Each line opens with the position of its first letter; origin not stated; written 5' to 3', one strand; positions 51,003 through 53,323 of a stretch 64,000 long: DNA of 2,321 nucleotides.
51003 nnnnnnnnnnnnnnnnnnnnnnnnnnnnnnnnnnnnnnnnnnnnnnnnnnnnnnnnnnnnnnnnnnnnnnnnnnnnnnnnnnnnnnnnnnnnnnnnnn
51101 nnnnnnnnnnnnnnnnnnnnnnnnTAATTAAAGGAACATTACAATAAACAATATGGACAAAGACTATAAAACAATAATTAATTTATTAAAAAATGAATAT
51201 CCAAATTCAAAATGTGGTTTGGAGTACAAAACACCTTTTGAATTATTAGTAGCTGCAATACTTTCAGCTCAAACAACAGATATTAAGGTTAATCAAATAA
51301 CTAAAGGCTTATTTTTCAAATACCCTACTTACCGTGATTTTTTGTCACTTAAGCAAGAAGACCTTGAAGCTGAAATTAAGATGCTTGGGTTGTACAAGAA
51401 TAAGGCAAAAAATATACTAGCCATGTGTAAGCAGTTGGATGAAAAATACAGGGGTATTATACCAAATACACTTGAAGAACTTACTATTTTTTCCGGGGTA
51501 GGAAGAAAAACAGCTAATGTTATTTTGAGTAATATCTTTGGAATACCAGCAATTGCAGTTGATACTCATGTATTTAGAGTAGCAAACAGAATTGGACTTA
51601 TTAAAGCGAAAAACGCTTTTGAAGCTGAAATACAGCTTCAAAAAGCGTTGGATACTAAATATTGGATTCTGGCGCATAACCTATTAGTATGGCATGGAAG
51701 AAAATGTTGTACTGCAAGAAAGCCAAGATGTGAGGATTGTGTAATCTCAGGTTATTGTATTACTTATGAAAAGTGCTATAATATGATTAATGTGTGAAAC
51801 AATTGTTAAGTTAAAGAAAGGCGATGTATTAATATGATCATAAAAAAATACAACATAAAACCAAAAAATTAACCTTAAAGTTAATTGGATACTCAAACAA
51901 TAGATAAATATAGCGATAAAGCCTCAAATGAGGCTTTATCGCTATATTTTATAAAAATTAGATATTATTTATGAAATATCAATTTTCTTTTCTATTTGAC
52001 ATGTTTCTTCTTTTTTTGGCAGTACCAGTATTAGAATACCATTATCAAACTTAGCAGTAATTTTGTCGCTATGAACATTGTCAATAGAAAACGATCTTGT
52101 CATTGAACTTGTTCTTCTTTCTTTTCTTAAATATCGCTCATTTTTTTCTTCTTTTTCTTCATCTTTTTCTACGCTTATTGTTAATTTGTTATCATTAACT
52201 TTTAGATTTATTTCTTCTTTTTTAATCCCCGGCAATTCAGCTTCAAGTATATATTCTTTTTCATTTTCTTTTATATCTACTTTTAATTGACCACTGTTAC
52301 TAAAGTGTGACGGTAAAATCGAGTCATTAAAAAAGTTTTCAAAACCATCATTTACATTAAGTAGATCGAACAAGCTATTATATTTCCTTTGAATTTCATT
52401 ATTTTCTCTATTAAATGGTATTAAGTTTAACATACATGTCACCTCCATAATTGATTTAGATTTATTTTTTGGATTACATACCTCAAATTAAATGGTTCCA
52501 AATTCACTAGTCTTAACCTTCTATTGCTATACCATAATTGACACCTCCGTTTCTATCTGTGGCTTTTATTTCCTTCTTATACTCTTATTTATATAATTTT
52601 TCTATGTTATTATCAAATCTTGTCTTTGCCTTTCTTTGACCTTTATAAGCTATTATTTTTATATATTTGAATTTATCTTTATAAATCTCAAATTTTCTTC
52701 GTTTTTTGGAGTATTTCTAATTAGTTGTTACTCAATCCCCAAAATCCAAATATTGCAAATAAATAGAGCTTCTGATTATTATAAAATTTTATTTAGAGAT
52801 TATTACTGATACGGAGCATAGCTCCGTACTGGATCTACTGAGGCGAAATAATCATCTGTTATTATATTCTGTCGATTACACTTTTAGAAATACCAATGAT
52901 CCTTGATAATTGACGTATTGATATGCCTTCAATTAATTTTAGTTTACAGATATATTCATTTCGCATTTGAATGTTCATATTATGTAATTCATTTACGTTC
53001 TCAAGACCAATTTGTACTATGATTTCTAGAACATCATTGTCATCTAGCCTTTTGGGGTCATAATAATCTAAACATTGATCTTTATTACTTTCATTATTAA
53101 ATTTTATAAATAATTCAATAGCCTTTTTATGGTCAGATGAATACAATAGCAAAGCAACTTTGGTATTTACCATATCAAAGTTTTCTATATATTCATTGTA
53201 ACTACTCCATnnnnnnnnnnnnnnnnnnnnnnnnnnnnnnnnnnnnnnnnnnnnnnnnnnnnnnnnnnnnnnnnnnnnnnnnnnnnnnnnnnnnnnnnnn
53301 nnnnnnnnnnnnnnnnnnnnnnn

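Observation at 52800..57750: REP/RAYT-like mobile island: frameshifted Y1 transposase, five GC-rich REP-like palindromes, three Rpn-family nuclease genes and a 1.3-kb direct repeat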

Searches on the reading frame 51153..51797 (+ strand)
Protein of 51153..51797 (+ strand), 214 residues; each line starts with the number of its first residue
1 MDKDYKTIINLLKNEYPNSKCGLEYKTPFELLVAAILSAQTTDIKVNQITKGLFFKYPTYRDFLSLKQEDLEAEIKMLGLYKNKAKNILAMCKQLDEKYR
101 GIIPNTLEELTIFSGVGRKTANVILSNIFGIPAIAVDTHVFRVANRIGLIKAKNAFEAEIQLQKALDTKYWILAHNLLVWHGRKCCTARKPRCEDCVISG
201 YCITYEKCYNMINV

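Call 22: find_encoding_contigs(protein=window:51153-51797:+, flank=10000, max_places=6)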
Protein window:51153-51797:+ (214 aa): 1 contig read that carries it; 1 place shown.
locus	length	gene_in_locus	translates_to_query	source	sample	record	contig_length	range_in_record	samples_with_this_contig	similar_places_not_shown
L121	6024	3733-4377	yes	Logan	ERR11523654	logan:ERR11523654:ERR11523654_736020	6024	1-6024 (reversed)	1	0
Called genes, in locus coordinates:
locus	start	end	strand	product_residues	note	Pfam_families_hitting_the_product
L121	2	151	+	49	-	?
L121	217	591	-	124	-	PF12796:Ank_2, PF13637:Ank_4 (faint), PF00023:Ank (faint), PF13606:Ank_3 (faint), PF12796:Ank_2, PF13857:Ank_5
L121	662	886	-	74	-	-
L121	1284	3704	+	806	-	PF02574:S-methyl_trans, PF00809:Pterin_bind, PF02607:B12-binding_2, PF02310:B12-binding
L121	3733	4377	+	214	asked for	PF00730:HhH-GPD, PF00633:HHH (weak), PF10576:EndIII_4Fe-2S (weak)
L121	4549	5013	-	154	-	PF00011:HSP20, PF17886:ArsA_HSP20 (faint)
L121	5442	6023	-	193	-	?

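Call 26: list_cluster_members(proteins=[window:51153-51797:+, window:48704-51124:+, window:53769-54743:-, window:55294-56316:-])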
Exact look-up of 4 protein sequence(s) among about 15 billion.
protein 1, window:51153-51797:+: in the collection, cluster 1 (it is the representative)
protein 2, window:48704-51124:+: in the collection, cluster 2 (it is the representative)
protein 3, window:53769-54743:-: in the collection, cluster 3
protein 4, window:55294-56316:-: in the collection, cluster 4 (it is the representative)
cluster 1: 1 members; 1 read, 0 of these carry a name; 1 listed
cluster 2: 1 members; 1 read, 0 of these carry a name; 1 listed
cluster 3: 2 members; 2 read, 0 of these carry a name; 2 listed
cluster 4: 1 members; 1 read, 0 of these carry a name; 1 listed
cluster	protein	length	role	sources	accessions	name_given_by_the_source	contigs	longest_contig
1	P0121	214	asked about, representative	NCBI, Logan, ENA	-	-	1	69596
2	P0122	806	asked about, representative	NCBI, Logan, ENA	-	-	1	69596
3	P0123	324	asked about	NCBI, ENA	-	-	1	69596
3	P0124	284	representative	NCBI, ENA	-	-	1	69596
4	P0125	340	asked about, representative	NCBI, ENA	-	-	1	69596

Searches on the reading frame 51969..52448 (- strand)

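Call 5: search_protein_families(library=pfam, proteins=[window:51969-52448:-], max_evalue=0.01)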
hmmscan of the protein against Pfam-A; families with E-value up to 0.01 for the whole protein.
window:51969-52448:- (159 aa): 2 families
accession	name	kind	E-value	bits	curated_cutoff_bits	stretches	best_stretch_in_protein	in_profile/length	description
PF00011.27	HSP20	-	1.7e-20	73.5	20.8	1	58-159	1-102/102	Hsp20/alpha crystallin family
PF17886.7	ArsA_HSP20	-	2.9e-05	24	22.5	1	64-95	2-33/63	HSP20-like domain found in ArsA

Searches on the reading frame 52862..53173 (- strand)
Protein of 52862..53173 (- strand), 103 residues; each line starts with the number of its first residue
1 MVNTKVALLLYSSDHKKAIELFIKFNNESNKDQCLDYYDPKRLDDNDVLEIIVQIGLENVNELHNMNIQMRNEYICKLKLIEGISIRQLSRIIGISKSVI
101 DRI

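Call 5: search_protein_families(library=pfam, proteins=[window:52862-53173:-], max_evalue=0.01)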
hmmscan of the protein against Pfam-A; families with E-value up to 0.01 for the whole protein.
window:52862-53173:- (103 aa): 0 families

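Call 8: search_protein_families(library=ncbifam, proteins=[window:52862-53173:-], max_evalue=0.01)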
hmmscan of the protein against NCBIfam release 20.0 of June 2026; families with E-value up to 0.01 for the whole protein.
window:52862-53173:- (103 aa): 0 families

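Call 64: predict_structure(alignment_id=A2)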
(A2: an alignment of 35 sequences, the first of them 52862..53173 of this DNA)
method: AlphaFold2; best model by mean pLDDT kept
length: 103 residues; sequences in the alignment: 35
mean_pLDDT: 80.5   pTM: 0.55
mean pLDDT of the five models: 80.5, 80.1, 78.2, 77.7, 75.7
residues with pLDDT >= 90: 51; 70-90: 22; 50-70: 28; < 50: 2
segments of 3 or more residues with pLDDT < 50: none
pLDDT, mean of each block of 10 residues (from residue 1): 57 69 66 57 90 90 91 94 92 94 92
secondary structure, 60 per line:
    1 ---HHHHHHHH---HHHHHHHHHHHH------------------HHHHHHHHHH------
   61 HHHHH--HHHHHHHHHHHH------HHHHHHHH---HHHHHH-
elements in order: H4-11 H15-26 H45-54 H61-65 H68-79 H86-93 H97-102

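Call 66: fold_search(model_id=the predicted structure, library=pdb)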
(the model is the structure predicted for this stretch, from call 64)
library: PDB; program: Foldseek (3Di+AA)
matches with E <= 10: 59; with E <= 0.001: 0
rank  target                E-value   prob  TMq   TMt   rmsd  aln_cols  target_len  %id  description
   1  9a7s_A                2.3e+00  0.08  0.28  0.12  14.5       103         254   14  Integrative model of RPSD-RPOB by crosslinking MS and deep learning (released 2024-09-18)
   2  5xby_B                2.5e+00  0.06  0.19  0.20  13.9       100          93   20  Crystal structure of the PKA-Protein A fusion protein (end-to-end fusion) (released 2017-07-05)
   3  4u7b_A                2.5e+00  0.05  0.19  0.08  11.8        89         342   11  Crystal structure of a pre-cleavage Mos1 transpososome (released 2015-02-11)
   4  5a7l                  2.8e+00  0.06  0.22  0.27  21.2        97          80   11  TP901-1 CI NTD (res 1-80) (released 2016-07-27)
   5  6omf_F                3.0e+00  0.06  0.23  0.11  12.8       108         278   15  CryoEM structure of SigmaS-transcription initiation complex with activator Crl (released 2019-08-28)
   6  2x48_A                3.2e+00  0.11  0.19  0.35   9.0        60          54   15  ORF 55 from Sulfolobus islandicus rudivirus 1 (released 2010-07-21)
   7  6onu_F                3.2e+00  0.08  0.21  0.29   8.6        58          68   12  Complex structure of WhiB1 and region 4 of SigA in P21 space group. (released 2019-11-27)
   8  5xby_D                3.4e+00  0.05  0.19  0.21  14.2       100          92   20  Crystal structure of the PKA-Protein A fusion protein (end-to-end fusion) (released 2017-07-05)
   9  4fhr_B                3.6e+00  0.04  0.22  0.12  16.4       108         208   12  Crystal structure of the complex between the flagellar motor proteins FliG and FliM. (released 2012-08-22)
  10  1jhg                  4.1e+00  0.08  0.29  0.30  20.1        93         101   16  TRP REPRESSOR MUTANT V58I (released 1997-03-12)
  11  6onu_H                4.4e+00  0.06  0.20  0.30   8.1        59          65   12  Complex structure of WhiB1 and region 4 of SigA in P21 space group. (released 2019-11-27)
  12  6ono_B                4.4e+00  0.06  0.21  0.28   8.6        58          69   12  Complex structure of WhiB1 and region 4 of SigA in C2221 space group (released 2019-11-27)
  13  7kk0                  4.7e+00  0.08  0.22  0.18   7.2        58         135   22  Crystal structure of the MarR family transcriptional regulator from Variovorax paradoxus bound to Catechol (released 2021-12-01)
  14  3pvp_A                5.0e+00  0.20  0.39  0.42   3.6        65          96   11  Structure of Mycobacterium tuberculosis DnaA-DBD in complex with box2 DNA (released 2011-05-25)
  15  6ono_D                5.0e+00  0.08  0.24  0.33   8.0        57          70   14  Complex structure of WhiB1 and region 4 of SigA in C2221 space group (released 2019-11-27)
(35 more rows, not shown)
